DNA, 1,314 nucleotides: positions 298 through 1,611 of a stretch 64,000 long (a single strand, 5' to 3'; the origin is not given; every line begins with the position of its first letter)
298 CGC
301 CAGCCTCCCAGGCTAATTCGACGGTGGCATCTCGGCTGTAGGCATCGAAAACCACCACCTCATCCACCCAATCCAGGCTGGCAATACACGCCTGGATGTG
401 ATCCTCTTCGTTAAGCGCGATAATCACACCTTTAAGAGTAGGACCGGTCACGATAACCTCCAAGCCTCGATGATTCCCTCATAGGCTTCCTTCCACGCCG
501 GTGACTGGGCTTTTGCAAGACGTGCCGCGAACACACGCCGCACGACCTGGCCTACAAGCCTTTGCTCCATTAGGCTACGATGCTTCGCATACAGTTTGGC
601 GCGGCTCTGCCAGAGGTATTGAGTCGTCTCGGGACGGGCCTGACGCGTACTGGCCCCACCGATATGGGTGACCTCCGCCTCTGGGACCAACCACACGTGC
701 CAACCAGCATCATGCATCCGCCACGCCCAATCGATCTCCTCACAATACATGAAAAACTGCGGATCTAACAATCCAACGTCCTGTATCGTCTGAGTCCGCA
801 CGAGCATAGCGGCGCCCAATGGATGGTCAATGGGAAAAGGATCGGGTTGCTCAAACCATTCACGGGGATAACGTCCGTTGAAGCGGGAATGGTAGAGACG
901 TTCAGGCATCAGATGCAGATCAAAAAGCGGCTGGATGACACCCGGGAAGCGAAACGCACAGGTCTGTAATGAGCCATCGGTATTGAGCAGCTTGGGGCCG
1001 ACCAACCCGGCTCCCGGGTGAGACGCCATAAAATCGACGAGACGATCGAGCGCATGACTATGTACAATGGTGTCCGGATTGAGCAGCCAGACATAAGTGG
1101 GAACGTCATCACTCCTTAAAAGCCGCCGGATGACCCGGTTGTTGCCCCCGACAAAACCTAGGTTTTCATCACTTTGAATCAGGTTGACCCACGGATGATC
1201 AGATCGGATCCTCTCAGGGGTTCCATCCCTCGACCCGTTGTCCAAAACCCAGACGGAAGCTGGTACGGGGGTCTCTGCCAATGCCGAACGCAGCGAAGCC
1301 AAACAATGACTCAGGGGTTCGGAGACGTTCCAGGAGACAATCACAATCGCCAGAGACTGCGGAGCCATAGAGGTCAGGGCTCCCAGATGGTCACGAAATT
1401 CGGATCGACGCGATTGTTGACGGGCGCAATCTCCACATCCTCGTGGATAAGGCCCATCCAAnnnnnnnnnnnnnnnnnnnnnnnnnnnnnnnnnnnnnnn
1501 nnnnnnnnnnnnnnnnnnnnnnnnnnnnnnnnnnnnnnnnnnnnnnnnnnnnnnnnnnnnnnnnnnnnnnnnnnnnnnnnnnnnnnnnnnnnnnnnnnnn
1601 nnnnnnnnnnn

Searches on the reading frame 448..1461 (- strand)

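Call 29: search_protein_families(library=pfam, proteins=[window:448-1461:-], max_evalue=0.0001)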
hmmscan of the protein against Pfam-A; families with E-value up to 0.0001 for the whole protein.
window:448-1461:- (337 aa): 2 families
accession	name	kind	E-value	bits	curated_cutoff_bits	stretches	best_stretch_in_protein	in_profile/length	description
PF13641.12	Glyco_tranf_2_3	-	1.4e-12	48.6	27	1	34-272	1-217/230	Glycosyltransferase like family 2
PF00535.33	Glycos_transf_2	-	5.3e-12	46.4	23.3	1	39-155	2-113/168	Glycosyl transferase family 2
